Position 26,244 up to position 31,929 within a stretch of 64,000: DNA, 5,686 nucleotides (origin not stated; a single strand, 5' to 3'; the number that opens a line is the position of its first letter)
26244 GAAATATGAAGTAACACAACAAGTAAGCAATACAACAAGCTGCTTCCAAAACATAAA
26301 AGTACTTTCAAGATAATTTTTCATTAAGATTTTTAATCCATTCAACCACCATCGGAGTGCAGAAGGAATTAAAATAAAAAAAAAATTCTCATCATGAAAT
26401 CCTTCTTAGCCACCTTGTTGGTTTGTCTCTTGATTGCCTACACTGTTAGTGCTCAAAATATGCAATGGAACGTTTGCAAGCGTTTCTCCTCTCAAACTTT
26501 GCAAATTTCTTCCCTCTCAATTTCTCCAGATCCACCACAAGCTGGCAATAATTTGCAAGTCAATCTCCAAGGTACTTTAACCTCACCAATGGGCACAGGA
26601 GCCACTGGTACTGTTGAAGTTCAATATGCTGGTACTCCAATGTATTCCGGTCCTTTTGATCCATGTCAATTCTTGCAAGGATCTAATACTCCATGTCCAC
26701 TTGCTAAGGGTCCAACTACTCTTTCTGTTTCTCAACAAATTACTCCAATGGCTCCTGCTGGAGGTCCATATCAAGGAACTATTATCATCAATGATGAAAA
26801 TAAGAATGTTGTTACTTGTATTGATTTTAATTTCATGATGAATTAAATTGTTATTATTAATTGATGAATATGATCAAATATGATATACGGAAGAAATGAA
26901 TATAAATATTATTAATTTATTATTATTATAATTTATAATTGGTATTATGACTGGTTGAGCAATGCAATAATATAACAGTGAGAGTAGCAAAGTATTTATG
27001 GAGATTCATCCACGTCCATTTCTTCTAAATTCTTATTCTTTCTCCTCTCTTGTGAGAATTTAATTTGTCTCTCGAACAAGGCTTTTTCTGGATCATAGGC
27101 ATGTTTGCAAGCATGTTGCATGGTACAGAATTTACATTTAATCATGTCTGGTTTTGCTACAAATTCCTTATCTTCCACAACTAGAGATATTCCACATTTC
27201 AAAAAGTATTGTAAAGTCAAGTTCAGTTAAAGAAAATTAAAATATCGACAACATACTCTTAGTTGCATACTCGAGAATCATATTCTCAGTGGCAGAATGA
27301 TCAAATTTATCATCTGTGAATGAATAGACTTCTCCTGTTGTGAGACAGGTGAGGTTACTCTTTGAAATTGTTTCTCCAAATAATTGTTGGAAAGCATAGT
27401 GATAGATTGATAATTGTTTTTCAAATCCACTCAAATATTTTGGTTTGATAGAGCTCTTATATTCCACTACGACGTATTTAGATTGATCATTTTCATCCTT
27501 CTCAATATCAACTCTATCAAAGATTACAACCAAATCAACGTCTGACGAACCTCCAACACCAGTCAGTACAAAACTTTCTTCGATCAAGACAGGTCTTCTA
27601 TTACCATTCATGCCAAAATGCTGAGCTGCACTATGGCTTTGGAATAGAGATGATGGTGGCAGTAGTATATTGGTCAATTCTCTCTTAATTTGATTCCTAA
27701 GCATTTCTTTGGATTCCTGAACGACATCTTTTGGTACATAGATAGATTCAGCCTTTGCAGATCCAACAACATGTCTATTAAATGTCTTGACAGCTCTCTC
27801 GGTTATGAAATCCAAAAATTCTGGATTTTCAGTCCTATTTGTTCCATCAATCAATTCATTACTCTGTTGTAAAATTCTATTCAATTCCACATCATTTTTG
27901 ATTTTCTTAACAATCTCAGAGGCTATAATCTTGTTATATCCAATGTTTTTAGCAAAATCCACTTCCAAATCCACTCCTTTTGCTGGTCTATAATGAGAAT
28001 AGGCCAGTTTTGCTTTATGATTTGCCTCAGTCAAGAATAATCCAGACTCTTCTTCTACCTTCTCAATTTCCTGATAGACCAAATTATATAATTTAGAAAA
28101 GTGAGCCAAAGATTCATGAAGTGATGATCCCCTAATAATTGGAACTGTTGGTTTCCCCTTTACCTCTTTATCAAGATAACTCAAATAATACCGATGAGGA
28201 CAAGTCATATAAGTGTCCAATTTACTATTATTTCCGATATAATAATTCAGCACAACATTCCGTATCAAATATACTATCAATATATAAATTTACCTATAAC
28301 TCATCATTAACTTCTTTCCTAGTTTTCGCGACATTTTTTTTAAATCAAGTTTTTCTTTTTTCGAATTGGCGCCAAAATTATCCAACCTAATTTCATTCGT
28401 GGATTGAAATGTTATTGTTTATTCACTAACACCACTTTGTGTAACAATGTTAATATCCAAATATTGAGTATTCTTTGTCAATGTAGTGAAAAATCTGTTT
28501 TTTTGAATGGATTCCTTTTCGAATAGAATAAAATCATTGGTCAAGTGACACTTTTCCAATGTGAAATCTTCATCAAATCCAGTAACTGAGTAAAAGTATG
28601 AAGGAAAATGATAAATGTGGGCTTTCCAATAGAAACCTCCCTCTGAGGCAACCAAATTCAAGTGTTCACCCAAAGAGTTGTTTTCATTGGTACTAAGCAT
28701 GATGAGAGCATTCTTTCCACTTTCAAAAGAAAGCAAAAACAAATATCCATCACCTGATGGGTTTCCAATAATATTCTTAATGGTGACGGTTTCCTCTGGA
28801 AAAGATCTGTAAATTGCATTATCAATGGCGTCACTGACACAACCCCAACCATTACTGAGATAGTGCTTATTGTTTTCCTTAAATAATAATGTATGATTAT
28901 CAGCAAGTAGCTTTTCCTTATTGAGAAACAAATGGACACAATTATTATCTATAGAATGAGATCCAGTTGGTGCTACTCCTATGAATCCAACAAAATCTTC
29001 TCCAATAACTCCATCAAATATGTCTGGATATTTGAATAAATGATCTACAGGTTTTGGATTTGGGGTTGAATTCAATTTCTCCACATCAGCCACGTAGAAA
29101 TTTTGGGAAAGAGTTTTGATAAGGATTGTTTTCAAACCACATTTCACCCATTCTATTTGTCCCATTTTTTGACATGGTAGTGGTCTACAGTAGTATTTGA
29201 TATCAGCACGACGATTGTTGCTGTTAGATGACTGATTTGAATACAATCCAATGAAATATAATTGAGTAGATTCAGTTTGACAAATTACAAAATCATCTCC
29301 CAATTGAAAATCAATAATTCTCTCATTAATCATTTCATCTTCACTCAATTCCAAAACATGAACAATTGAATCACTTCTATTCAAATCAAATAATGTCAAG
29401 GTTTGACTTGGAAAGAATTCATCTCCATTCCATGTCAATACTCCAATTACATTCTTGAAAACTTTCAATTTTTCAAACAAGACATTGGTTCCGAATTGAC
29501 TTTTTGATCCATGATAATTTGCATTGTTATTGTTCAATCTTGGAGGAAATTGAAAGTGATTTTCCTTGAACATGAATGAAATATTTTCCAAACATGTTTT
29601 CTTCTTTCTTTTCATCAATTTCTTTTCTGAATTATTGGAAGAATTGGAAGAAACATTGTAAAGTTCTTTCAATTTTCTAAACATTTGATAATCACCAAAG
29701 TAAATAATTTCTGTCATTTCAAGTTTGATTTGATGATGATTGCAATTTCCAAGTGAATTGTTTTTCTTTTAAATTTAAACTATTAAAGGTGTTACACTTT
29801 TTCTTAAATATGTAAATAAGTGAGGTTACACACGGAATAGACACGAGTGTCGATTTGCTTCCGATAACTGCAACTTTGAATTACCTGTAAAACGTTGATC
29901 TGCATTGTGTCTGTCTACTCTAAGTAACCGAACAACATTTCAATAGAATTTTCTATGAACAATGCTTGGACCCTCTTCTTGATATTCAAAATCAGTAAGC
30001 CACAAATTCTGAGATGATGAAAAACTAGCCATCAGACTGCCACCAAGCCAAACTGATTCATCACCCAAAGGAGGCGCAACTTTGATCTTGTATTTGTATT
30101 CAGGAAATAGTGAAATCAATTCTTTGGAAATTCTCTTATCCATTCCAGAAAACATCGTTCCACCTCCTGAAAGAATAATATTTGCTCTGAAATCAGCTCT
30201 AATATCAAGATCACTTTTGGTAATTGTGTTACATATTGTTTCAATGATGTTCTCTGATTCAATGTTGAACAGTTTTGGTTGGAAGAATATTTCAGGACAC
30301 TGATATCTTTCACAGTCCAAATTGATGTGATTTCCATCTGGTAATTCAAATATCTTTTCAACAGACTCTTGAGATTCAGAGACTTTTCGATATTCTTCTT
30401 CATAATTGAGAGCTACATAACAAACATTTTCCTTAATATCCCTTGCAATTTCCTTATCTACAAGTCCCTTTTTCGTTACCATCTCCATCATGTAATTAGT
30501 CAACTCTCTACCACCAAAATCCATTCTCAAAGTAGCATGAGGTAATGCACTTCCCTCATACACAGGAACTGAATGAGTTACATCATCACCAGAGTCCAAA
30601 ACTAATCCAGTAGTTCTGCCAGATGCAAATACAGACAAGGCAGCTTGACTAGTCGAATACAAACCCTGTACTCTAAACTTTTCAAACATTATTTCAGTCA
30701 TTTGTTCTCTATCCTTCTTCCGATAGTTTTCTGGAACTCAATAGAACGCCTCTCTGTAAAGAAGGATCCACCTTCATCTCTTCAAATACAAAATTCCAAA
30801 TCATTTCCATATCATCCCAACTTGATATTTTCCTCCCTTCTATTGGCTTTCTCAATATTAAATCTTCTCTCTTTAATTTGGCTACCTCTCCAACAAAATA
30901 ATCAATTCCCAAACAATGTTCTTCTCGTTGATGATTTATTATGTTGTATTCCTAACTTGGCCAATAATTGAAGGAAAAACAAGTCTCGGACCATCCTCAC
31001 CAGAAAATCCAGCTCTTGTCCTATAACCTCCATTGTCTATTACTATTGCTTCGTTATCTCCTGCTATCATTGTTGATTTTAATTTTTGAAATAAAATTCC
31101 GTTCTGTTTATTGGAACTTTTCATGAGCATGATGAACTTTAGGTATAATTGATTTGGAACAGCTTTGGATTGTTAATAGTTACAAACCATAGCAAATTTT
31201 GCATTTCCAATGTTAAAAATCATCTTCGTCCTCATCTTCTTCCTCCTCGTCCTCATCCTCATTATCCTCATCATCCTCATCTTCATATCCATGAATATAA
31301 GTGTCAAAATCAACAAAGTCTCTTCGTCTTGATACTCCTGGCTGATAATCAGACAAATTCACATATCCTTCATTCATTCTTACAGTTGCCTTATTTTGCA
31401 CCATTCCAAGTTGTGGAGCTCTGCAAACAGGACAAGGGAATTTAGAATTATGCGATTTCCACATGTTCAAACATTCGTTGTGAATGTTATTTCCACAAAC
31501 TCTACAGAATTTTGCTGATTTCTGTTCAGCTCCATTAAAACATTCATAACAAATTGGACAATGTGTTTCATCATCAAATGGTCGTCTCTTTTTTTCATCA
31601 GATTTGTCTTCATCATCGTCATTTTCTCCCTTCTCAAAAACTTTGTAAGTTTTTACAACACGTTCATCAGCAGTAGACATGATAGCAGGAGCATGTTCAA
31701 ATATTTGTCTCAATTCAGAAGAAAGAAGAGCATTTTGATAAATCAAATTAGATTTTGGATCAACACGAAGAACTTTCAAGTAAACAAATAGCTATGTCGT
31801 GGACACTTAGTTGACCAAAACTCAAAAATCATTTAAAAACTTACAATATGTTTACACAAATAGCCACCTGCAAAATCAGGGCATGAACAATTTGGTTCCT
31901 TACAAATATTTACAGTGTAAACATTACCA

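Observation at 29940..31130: Actin/Arp1-like gene broken into three frames by two apparent single-base frame slips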

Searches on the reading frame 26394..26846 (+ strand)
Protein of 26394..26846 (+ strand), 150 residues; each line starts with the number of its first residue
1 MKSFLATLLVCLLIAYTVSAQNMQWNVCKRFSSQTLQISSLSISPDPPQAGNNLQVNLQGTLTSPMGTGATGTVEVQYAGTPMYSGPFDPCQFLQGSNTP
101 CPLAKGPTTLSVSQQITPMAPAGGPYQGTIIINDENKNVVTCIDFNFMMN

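Call 24: search_protein_families(library=pfam, proteins=[window:26394-26846:+], max_evalue=0.001)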
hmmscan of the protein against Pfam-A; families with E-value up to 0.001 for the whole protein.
window:26394-26846:+ (150 aa): 2 families
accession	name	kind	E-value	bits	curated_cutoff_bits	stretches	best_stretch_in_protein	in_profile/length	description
PF02221.20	E1_DerP2_DerF2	-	3.7e-19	69.8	22.7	1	23-147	2-131/133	ML domain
PF14558.11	TRP_N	-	2.8e-05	24.9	27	1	32-117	11-90/137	ML-like domain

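Call 38: find_encoding_contigs(protein=window:26394-26846:+, flank=10000, max_places=10)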
Protein window:26394-26846:+ (150 aa): 1 contig read that carries it; 1 place shown.
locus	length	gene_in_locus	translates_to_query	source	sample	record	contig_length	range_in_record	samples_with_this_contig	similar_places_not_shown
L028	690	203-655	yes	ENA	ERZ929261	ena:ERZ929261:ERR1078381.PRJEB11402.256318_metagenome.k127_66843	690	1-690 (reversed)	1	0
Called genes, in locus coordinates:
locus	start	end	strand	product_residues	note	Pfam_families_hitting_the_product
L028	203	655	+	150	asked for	PF02221:E1_DerP2_DerF2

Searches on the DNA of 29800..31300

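Call 53: search_rna_families(source=window, start=29800, end=31300, threshold=evalue, max_evalue=0.1)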
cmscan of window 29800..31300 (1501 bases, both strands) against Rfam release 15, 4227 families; matches with E-value up to 0.1: 0.
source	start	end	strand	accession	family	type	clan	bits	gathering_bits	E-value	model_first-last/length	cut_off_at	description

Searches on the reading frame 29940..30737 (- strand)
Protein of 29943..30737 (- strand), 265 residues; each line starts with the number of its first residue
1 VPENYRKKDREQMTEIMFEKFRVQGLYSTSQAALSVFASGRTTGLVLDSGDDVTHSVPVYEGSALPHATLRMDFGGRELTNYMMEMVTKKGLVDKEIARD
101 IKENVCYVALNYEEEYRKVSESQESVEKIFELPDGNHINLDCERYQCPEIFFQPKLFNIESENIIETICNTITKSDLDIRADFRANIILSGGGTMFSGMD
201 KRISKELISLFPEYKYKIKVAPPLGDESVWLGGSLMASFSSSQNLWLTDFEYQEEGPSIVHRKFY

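Call 7: search_protein_families(library=pfam, proteins=[window:29940-30701:-], max_evalue=0.01)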
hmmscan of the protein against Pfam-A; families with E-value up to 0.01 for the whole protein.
window:29940-30701:- (253 aa): 1 family
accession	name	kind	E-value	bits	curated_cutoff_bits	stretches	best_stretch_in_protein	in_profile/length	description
PF00022.25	Actin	-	6.3e-69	233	27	2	81-252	228-409/410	Actin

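Call 14: find_encoding_contigs(protein=window:29940-30701:-, flank=3000, max_places=8)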
Protein window:29940-30701:- (253 aa): no gene with exactly this product is on record in the collection.

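Call 26: search_protein_representatives(protein=window:29943-30737:-)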
Query: 265 residues. Proteins with E-value up to 0.001 (for the whole library): 17428; up to 1e-10: 9508; up to 1e-30: 2372. The best 150 are listed.
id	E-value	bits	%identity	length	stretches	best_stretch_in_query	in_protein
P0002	1.3e-170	581.6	99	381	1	3-265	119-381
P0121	1.4e-111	388.2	45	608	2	7-264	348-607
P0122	3.4e-87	308.3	43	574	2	7-262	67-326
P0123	2.5e-85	302.2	38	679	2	4-262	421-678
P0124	3.7e-82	291.8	49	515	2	7-264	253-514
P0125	7.9e-82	290.7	55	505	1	7-264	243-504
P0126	1.7e-81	289.6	54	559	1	7-264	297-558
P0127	2.2e-81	289.2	54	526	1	7-264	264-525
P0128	2.8e-81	288.9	54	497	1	7-264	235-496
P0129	4.6e-81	288.2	54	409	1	7-264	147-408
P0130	5.0e-81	288.1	54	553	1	7-264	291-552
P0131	8.2e-81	287.4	54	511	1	7-264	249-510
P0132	1.2e-80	286.8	54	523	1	7-264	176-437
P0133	1.4e-80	286.5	54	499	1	7-264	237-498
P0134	1.8e-80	286.2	55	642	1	7-263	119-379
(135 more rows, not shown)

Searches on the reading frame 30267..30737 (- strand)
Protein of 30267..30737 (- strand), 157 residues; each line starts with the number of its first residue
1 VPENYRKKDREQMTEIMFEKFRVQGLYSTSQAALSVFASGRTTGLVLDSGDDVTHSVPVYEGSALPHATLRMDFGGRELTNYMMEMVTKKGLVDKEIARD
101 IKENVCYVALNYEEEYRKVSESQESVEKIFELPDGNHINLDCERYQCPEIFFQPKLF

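Call 41: find_homologous_proteins(query=window:30267-30737:-, max_evalue=1e-20)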
Query seq(157 aa) (157 aa): 794 proteins with E <= 1e-20 among 863 candidates; the best 120 are listed.
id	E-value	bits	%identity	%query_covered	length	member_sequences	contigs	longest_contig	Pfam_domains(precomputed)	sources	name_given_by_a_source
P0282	2.5e-48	182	54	96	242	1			PF00022.26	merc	-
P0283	3.0e-48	182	56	96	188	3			PF00022.26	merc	-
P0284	3.6e-47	178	55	95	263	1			PF00022.26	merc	-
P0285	4.1e-47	178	54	96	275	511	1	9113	PF00022.26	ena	-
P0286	1.4e-46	176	54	96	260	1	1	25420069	PF00022.26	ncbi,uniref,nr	ncbi:Actin, alpha skeletal muscle B Alpha-actin-1 B Precursor [Larimichthys crocea]|uniref:Actin n=1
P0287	1.9e-46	176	54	96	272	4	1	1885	PF00022.26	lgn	-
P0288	2.9e-46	175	54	96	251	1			PF00022.26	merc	-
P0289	3.6e-46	175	53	96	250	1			PF00022.26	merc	-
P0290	9.5e-46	173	55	92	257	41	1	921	PF00022.26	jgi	jgi:actin beta/gamma 1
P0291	1.0e-45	173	55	94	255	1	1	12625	PF00022.26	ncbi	ncbi:unnamed protein product, partial [Strongylus vulgaris]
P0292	1.2e-45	173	54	94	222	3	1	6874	PF00022.26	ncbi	ncbi:hypothetical protein GGH99_004136, partial [Coemansia sp. RSA 1285]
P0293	1.4e-45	173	53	96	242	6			PF00022.26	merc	-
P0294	1.5e-45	173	55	94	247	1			PF00022.26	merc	-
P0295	1.5e-45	173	52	96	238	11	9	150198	PF00022.26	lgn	-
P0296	6.3e-45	171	54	96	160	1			PF00022.26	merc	-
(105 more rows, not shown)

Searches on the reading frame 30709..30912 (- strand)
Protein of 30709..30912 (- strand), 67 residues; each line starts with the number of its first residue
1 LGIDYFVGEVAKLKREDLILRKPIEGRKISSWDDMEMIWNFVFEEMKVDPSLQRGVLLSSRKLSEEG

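Call 7: search_protein_families(library=pfam, proteins=[window:30709-30912:-], max_evalue=0.01)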
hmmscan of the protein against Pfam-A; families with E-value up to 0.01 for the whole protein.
window:30709-30912:- (67 aa): 1 family
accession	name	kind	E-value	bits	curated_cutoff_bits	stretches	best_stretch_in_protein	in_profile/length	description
PF00022.25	Actin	-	0.00016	20.8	27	1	4-51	45-93/410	Actin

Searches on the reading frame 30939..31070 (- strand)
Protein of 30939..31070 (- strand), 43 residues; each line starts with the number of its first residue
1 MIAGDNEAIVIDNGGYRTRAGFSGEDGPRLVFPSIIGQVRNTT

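Call 7: search_protein_families(library=pfam, proteins=[window:30939-31070:-], max_evalue=0.01)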
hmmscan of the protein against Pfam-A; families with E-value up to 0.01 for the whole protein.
window:30939-31070:- (43 aa): 1 family
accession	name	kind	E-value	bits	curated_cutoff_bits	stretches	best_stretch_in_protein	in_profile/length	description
PF00022.25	Actin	-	1.8e-11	43.8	27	1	5-42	3-40/410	Actin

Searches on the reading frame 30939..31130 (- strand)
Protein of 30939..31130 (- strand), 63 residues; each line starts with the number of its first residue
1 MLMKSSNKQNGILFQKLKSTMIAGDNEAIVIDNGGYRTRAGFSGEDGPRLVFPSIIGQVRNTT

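Call 47: find_encoding_contigs(protein=window:30939-31130:-, flank=10000, max_places=6)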
Protein window:30939-31130:- (63 aa): no gene with exactly this product is on record in the collection.

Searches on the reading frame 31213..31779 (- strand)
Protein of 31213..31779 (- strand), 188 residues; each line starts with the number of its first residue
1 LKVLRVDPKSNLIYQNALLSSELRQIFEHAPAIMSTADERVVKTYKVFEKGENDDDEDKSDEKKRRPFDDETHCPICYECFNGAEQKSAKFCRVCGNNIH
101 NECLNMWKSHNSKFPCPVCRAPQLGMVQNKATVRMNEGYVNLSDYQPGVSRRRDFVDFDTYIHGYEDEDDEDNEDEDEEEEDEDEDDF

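Call 7: search_protein_families(library=pfam, proteins=[window:31213-31779:-], max_evalue=0.01)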
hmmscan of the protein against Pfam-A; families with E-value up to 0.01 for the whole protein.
window:31213-31779:- (188 aa): 3 families
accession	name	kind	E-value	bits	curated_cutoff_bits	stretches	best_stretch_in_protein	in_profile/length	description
PF13639.12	zf-RING_2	-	9.2e-06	26.3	27.3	1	73-120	2-44/44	Ring finger domain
PF00130.28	C1_1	-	0.00016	21.9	26.5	1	65-107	5-46/53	Phorbol esters/diacylglycerol binding domain (C1 domain)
PF13445.12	zf-RING_UBOX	-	0.0014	19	25.2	1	74-117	1-39/39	RING-type zinc-finger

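Call 42: find_encoding_contigs(protein=window:31213-31680:-, flank=10000, max_places=10)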
Protein window:31213-31680:- (155 aa): no gene with exactly this product is on record in the collection.

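Call 46: find_encoding_contigs(protein=window:31216-31779:-, flank=10000, max_places=6)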
Protein seq(188 aa) (188 aa): no gene with exactly this product is on record in the collection.
